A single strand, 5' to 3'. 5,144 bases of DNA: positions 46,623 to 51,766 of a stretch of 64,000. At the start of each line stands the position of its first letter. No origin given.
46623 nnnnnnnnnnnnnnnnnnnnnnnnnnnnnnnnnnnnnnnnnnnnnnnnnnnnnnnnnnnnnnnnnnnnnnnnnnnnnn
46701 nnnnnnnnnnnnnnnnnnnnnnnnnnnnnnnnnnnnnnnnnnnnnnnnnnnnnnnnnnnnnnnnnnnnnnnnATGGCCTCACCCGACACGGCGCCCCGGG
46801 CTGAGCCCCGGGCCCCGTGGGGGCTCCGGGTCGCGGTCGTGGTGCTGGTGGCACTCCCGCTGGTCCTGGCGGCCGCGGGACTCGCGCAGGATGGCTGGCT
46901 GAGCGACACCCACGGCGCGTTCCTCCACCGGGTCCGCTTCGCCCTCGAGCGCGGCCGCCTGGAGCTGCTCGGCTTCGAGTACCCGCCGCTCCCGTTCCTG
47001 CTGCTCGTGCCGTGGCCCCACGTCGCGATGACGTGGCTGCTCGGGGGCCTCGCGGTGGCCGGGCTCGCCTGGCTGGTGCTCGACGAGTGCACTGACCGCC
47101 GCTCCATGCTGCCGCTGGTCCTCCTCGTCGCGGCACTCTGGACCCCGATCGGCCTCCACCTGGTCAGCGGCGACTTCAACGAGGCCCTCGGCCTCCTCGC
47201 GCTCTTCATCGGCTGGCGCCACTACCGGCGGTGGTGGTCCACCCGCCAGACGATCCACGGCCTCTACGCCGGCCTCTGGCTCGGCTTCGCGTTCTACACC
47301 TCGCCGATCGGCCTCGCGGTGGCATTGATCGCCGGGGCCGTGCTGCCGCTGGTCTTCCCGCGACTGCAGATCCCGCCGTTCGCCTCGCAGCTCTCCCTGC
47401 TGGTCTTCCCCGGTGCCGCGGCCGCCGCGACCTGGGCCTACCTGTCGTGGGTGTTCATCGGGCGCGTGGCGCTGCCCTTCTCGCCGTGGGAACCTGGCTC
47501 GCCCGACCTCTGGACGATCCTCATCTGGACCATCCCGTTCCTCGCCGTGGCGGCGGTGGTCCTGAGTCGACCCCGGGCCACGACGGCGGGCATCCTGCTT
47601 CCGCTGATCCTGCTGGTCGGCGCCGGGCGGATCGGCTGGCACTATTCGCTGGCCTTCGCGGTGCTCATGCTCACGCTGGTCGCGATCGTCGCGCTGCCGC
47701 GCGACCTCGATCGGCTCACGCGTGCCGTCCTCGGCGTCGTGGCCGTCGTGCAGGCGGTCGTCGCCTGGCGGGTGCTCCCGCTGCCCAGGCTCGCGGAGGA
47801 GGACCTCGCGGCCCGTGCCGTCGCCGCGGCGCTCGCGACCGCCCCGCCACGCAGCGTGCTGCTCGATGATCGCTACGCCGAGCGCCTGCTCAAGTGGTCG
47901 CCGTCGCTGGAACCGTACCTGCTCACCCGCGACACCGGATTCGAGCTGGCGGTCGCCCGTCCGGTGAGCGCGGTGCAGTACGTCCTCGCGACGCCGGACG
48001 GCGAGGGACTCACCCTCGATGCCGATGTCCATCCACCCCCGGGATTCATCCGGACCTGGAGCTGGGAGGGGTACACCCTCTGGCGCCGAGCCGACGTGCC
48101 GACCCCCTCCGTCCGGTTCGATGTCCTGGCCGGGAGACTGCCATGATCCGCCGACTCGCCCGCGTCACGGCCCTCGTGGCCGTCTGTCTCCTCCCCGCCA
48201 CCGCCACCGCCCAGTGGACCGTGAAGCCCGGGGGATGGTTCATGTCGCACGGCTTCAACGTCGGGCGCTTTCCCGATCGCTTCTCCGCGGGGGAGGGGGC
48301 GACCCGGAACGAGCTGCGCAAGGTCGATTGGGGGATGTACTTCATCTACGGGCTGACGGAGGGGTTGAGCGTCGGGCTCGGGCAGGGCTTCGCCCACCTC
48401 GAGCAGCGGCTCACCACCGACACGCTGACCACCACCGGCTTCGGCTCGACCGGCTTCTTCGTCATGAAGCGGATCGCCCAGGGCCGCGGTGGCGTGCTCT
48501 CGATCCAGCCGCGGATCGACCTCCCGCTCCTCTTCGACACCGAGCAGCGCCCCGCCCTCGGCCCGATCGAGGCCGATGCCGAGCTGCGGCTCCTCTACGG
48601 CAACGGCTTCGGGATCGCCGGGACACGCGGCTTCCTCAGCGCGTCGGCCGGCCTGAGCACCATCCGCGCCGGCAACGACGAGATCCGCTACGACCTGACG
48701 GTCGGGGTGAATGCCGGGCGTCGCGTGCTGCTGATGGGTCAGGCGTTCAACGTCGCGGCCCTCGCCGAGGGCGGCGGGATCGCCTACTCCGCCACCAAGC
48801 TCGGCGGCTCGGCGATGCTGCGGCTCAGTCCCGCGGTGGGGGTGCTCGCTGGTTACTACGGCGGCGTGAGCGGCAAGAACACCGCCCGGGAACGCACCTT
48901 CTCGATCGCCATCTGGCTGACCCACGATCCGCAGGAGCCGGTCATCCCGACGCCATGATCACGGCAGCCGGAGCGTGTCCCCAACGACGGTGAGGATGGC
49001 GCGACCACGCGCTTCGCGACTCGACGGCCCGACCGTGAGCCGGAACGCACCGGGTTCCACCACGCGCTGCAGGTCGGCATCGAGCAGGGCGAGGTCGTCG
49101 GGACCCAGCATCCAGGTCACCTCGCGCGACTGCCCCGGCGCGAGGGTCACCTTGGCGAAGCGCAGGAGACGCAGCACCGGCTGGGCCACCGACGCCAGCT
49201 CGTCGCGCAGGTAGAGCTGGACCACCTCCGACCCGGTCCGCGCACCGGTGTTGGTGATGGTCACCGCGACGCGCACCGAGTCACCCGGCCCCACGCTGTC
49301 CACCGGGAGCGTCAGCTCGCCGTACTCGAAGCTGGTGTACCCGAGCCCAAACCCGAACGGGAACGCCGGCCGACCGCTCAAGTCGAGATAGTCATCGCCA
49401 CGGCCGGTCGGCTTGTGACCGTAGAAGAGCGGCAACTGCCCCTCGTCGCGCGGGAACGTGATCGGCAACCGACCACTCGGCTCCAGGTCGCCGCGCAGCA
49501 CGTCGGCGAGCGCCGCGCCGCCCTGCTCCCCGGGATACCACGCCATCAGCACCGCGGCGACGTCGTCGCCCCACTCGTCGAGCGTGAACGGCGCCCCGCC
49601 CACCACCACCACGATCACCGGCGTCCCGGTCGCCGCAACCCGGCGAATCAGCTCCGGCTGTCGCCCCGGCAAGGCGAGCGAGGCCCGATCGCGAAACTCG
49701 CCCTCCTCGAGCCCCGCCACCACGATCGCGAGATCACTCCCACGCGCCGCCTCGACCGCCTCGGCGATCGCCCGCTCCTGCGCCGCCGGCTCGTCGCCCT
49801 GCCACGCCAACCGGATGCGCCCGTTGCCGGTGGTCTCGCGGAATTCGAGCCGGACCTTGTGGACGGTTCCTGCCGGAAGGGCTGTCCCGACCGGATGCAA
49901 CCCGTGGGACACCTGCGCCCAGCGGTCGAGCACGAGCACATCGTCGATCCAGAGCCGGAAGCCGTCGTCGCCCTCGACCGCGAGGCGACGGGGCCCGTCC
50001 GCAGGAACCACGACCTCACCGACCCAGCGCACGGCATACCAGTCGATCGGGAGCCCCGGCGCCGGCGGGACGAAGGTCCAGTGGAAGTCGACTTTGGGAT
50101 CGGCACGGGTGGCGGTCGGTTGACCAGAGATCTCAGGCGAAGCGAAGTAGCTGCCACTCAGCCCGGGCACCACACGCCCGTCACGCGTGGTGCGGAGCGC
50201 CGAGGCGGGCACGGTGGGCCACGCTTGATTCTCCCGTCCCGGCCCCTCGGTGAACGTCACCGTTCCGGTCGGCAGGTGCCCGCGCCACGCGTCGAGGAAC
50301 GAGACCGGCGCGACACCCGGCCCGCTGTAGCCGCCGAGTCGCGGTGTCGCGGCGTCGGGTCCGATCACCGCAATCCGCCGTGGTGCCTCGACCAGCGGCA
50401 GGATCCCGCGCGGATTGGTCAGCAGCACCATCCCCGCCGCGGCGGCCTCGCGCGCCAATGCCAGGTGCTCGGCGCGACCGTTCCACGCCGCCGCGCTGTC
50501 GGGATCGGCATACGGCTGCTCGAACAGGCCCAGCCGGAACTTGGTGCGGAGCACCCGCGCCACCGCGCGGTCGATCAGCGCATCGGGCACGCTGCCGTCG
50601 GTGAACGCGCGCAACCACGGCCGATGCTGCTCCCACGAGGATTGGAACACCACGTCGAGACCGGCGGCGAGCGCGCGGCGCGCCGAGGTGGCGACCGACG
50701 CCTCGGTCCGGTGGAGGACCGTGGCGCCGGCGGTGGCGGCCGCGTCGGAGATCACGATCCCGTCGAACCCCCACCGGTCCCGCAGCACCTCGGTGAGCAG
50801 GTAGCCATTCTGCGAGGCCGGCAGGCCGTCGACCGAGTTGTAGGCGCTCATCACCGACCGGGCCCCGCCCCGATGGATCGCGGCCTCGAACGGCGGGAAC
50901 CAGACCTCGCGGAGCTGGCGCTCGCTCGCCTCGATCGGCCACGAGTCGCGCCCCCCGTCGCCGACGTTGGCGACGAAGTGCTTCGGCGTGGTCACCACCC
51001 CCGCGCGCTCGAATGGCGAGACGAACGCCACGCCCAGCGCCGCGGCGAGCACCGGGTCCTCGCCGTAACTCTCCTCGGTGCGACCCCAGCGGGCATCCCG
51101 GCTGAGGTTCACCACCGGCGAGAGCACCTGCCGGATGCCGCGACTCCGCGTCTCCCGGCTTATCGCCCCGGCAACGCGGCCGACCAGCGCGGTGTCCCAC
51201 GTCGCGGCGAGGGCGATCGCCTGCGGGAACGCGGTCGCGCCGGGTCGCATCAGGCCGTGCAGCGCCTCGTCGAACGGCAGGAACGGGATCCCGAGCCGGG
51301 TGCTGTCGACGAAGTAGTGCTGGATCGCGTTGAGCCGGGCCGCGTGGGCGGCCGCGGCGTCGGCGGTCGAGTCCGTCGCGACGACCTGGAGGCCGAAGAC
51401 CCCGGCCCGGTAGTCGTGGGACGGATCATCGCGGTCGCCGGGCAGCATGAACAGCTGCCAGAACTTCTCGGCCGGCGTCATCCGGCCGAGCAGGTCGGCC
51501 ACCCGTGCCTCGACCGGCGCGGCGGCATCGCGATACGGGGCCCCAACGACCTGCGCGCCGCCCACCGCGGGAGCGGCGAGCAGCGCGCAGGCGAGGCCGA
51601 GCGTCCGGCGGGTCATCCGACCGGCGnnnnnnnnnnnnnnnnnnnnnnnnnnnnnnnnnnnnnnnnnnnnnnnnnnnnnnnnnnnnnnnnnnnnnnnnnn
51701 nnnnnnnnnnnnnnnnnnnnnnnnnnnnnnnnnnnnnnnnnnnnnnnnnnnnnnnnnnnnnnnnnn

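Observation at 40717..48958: Compact six-gene, translationally coupled polysaccharide-synthase locus with an unusual parts list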

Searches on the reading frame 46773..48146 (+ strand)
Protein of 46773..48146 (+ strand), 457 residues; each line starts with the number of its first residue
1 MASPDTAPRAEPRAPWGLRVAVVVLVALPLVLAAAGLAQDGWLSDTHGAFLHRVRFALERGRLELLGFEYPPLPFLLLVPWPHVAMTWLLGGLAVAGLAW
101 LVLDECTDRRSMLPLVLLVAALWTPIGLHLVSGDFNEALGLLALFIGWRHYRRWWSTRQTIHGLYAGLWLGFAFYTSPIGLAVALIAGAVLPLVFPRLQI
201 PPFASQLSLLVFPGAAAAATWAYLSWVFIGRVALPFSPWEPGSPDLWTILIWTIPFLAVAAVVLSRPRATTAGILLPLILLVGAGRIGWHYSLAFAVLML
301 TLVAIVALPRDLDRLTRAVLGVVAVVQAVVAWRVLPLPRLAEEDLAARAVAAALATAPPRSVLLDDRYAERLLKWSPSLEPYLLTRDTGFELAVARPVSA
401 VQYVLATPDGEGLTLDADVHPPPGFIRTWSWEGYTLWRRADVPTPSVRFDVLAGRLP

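Call 3: search_protein_families(library=pfam, proteins=[window:46773-48146:+], max_evalue=0.1)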
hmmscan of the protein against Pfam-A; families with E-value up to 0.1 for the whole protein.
window:46773-48146:+ (457 aa): 0 families

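Call 4: search_protein_families(library=ncbifam, proteins=[window:46773-48146:+], max_evalue=0.1)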
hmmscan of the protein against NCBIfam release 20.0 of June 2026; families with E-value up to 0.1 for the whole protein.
window:46773-48146:+ (457 aa): 1 family
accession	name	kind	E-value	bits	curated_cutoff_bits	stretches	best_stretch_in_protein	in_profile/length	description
NF040857.1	condensinMksB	equivalog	0.088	11.5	750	0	337-402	140-206/412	Mks condensin complex protein MksB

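Call 34: search_protein_families(library=pfam, alignment_id=A3, max_evalue=0.01)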
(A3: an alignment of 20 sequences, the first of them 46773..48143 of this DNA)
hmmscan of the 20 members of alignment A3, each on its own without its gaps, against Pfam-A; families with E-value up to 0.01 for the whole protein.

A. member 1, window:46773-48143:+ (457 aa): 0 families

B. families by the number of members that match (of 20 scanned): 4 families
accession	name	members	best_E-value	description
PF13231.12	PMT_2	3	0.00027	Dolichyl-phosphate-mannose-protein mannosyltransferase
PF02366.24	PMT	1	0.0029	Dolichyl-phosphate-mannose-protein mannosyltransferase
PF19510.5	DUF6044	1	0.0049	Protein of unknown function (DUF6044)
PF03208.24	PRA1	1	0.0094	PRA1 family protein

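Call 36: search_solved_structures(query=A3, max_evalue=10)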
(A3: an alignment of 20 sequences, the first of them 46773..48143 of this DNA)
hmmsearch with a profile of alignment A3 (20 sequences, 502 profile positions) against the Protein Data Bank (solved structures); distinct sequences matched with E-value up to 10: 0.

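Call 41: find_homologous_proteins(query=window:46773-48143:+, max_evalue=0.001)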
Query window:46773-48143:+ (457 aa): 79 proteins with E <= 0.001 among 8000 candidates.
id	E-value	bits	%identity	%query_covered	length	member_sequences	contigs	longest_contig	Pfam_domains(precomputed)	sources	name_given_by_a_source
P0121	2.4e-293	991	100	100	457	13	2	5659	-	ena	-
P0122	1.0e-222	759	76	99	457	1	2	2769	-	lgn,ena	-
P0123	4.9e-222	756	78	100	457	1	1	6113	-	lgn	-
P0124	2.0e-220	751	77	99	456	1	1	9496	-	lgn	-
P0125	2.3e-215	734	76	95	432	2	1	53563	-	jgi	jgi:hypothetical protein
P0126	1.0e-214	732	75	99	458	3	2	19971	-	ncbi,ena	-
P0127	5.3e-214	730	74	99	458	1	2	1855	-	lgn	-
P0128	3.1e-213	727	74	100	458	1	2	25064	-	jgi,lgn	jgi:hypothetical protein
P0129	4.2e-213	727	73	99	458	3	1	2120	-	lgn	-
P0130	7.2e-211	719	73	99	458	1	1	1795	-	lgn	-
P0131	1.1e-210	719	73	99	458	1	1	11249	-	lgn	-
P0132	2.4e-210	718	73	100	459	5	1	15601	-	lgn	-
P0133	7.0e-210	716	74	91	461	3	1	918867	-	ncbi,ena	-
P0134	4.3e-209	714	72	99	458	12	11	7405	-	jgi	jgi:hypothetical protein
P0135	1.0e-207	709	71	99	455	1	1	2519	-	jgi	jgi:hypothetical protein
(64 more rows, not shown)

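Call 53: predict_structure(alignment_id=A5)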
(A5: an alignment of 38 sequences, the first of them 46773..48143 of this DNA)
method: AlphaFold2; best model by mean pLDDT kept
length: 457 residues; sequences in the alignment: 38
mean_pLDDT: 83.7   pTM: 0.84
mean pLDDT of the five models: 83.7, 83.4, 79.7, 79.5, 78.5
residues with pLDDT >= 90: 239; 70-90: 123; 50-70: 73; < 50: 22
segments of 3 or more residues with pLDDT < 50: 1-7, 196-198, 230-235, 454-457
pLDDT, mean of each block of 10 residues (from residue 1): 43 86 98 94 90 90 69 84 94 97 92 97 96 92 90 78 83 75 62 50 57 65 57 54 90 96 76 80 84 94 90 94 98 91 90 93 94 93 93 93 94 89 92 93 80 48
secondary structure, 60 per line:
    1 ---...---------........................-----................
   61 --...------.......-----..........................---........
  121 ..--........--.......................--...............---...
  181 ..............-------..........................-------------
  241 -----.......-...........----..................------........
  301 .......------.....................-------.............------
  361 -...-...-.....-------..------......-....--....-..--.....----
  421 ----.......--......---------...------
elements in order: H16-39 H45-60 H72-78 H84-109 H113-122 H125-132 H135-157 H160-174 H178-194 H202-227 H246-252 H254-264 H269-286 H293-307 H314-334 H342-354 E362-364 H370-374 H390-395 H397-400 E403-406 E425-431 E434-439

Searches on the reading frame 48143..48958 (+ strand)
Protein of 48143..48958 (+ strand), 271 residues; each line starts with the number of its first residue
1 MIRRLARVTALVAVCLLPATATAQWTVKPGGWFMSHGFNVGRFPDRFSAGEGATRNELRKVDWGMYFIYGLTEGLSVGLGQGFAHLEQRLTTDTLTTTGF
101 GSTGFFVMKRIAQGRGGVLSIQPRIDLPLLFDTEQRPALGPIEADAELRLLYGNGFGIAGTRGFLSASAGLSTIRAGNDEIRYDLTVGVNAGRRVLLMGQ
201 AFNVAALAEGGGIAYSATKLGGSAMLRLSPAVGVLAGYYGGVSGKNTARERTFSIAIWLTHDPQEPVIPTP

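Call 3: search_protein_families(library=pfam, proteins=[window:48143-48958:+], max_evalue=0.1)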
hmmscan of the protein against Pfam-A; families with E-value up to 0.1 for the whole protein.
window:48143-48958:+ (271 aa): 0 families

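Call 4: search_protein_families(library=ncbifam, proteins=[window:48143-48958:+], max_evalue=0.1)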
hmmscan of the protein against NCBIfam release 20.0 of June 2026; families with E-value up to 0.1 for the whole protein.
window:48143-48958:+ (271 aa): 0 families

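Call 35: search_protein_families(library=pfam, alignment_id=A4, max_evalue=0.1)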
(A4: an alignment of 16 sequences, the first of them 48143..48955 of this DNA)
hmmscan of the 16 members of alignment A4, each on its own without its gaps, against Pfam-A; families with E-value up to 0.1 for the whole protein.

A. member 1, window:48143-48955:+ (271 aa): 0 families

B. families by the number of members that match (of 16 scanned): 4 families
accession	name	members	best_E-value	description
PF13557.12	Phenol_MetA_deg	1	9.6e-07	Putative MetA-pathway of phenol degradation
PF19089.6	DUF5777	1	0.0046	Membrane bound beta barrel domain (DUF5777)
PF19847.4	DUF6322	1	0.0069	Family of unknown function (DUF6322)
PF22257.2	GPR128_N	1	0.095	GPR128, N-terminal domain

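Call 37: search_solved_structures(query=A4, max_evalue=10)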
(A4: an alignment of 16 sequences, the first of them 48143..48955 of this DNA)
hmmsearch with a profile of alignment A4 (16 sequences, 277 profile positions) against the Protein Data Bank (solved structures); distinct sequences matched with E-value up to 10: 4.
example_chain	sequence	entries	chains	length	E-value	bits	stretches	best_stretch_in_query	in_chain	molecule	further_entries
6ehe_A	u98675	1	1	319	0.0053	19.5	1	34-104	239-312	OmpT protein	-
6ehf_A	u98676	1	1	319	0.0094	18.7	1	34-106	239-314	OmpT protein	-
5oyk_A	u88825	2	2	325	0.0098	18.7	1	34-106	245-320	Gram-negative porin family protein | OmpT protein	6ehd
1zba_2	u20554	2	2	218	0.46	13.2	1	115-161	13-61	Coat protein VP2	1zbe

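Call 44: find_homologous_proteins(query=window:48143-48955:+, max_evalue=0.001)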
Query window:48143-48955:+ (271 aa): 103 proteins with E <= 0.001 among 4393 candidates.
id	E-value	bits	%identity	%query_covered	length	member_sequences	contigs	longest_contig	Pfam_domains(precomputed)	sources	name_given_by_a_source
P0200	1.1e-174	597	100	100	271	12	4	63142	-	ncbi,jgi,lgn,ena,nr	ncbi:MAG TPA: hypothetical protein PLI93_06415 [Gemmatimonadales bacterium]|nr:hypothetical protein 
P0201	4.0e-155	533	88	100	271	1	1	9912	-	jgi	jgi:hypothetical protein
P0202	1.9e-138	479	87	90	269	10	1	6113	-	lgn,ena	-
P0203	1.0e-136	473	82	90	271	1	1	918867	-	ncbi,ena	-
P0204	5.0e-136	471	82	97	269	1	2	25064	-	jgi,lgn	jgi:hypothetical protein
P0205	5.7e-135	467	80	95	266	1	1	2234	-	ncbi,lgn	-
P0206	6.0e-135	467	82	90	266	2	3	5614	-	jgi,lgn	jgi:hypothetical protein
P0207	1.2e-134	466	79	97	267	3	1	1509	-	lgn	-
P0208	2.7e-134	465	79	98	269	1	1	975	-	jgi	jgi:hypothetical protein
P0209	4.7e-134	464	76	99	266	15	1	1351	-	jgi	jgi:hypothetical protein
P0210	1.0e-133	463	80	95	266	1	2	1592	-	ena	-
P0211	3.5e-132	458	80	91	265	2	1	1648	-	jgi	jgi:hypothetical protein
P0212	7.2e-132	457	83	91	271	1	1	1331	-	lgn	-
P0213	7.4e-132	457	78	96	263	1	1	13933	-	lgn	-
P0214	4.0e-131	455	76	98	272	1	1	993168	-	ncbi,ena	-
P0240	1.4e-114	400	70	97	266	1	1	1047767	-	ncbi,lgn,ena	-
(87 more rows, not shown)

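Call 48: find_encoding_contigs(protein=P0203, flank=10000, max_places=2)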
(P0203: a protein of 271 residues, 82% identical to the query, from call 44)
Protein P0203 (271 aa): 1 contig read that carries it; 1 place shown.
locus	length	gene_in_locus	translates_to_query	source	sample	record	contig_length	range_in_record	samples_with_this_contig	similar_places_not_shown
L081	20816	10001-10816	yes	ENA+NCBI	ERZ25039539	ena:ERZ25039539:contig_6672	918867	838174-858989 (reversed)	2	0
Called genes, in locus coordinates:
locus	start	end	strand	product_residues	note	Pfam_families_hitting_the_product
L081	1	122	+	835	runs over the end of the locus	PF00696:AA_kinase, PF22468:ACT_9, PF01842:ACT (weak), PF13840:ACT_7, PF22468:ACT_9, PF03447:NAD_binding_3 (weak), PF00742:Homoserine_dh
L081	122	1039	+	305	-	PF00288:GHMP_kinases_N, PF08544:GHMP_kinases_C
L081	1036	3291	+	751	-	PF00291:PALP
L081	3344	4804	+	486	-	-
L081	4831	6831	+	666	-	PF03170:CBM_BcsB_1st (faint)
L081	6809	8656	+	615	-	PF05157:MshEN (weak), PF13506:Glyco_transf_21, PF00535:Glycos_transf_2, PF13641:Glyco_tranf_2_3, PF13632:Glyco_trans_2_3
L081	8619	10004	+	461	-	-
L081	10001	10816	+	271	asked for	-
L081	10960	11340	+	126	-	PF07883:Cupin_2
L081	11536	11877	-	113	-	PF14534:DUF4440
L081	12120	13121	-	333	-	PF19313:DUF5916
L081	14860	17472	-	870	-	PF00933:Glyco_hydro_3, PF01915:Glyco_hydro_3_C, PF07691:PA14, PF14310:Fn3-like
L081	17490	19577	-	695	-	PF00930:DPPIV_N, PF07676:PD40 (faint), PF26549:Tricorn_N (faint), PF00756:Esterase (weak), PF02129:Peptidase_S15, PF00561:Abhydrolase_1 (faint), PF00326:Peptidase_S9, PF01738:DLH (weak)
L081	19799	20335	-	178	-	PF00578:AhpC-TSA, PF08534:Redoxin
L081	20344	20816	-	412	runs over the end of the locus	PF22807:TrAA12, PF07995:GSDH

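Call 49: find_encoding_contigs(protein=P0240, flank=10000, max_places=2)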
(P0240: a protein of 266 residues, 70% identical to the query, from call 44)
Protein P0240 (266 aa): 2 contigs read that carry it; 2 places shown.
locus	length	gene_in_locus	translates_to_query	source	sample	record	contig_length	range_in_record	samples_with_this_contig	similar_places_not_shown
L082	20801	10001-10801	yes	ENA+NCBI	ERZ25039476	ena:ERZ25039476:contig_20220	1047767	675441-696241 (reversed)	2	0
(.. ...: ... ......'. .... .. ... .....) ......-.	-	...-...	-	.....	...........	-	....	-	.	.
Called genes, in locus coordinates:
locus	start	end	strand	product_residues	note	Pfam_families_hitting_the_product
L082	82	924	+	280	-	PF00288:GHMP_kinases_N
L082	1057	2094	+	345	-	PF00291:PALP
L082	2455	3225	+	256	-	PF13448:DUF4114 (faint), PF07589:PEP_exosort_dom (weak)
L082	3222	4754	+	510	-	-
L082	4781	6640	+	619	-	-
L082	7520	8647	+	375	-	PF00535:Glycos_transf_2, PF13506:Glyco_transf_21, PF13641:Glyco_tranf_2_3, PF13632:Glyco_trans_2_3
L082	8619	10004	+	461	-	-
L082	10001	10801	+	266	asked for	-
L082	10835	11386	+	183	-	-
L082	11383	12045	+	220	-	PF00282:Pyridoxal_deC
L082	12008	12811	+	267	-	PF00282:Pyridoxal_deC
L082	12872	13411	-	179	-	PF00578:AhpC-TSA, PF08534:Redoxin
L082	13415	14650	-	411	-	PF22807:TrAA12, PF07995:GSDH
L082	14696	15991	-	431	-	-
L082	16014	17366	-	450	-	PF03734:YkuD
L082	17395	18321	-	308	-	PF01551:Peptidase_M23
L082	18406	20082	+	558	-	PF00005:ABC_tran, PF02463:SMC_N (faint), PF13401:AAA_22 (faint), PF13555:AAA_29 (faint), PF13304:AAA_21 (faint), PF12848:ABC_tran_Xtn, PF00005:ABC_tran, PF13476:AAA_23 (weak)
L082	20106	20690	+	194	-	PF11897:DUF3417, PF00343:Phosphorylase (faint)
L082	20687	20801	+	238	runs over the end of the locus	-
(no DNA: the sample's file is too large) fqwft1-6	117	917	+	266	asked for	-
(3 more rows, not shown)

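Call 55: predict_structure(alignment_id=A6)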
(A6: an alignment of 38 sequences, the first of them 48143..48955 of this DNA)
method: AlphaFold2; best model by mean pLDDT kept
length: 271 residues; sequences in the alignment: 38
mean_pLDDT: 84.9   pTM: 0.77
mean pLDDT of the five models: 84.9, 83.2, 81.8, 79.7, 79.4
residues with pLDDT >= 90: 133; 70-90: 95; 50-70: 39; < 50: 4
segments of 3 or more residues with pLDDT < 50: 18-21
pLDDT, mean of each block of 10 residues (from residue 1): 88 67 69 97 74 70 96 94 90 88 92 88 90 84 87 85 91 68 93 96 77 73 97 97 76 96 74 55
secondary structure, 60 per line:
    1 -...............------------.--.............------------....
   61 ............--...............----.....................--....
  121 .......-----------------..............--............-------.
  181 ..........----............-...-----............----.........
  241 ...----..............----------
elements in order: H2-16 E32-44 E57-72 E75-89 E94-114 E117-127 E145-158 E161-172 E180-190 E195-206 E216-227 E232-243 E248-261

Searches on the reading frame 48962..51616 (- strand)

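Call 89: search_protein_families(library=pfam, proteins=[window:48962-51616:-], max_evalue=0.00001)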
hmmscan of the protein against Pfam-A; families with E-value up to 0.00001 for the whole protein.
window:48962-51616:- (885 aa): 4 families
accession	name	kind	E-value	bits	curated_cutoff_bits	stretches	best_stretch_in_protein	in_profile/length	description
PF00933.27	Glyco_hydro_3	-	4.8e-60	204.1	27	1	90-357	43-315/316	Glycosyl hydrolase family 3 N terminal domain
PF01915.27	Glyco_hydro_3_C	-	2.3e-54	184.9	31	1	396-760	1-200/200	Glycosyl hydrolase family 3 C-terminal domain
PF14310.12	Fn3-like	-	5.1e-21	75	25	1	797-866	1-71/71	Fibronectin type III-like domain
PF07691.17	PA14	-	3.9e-18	66.1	24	1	484-610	3-138/147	PA14 domain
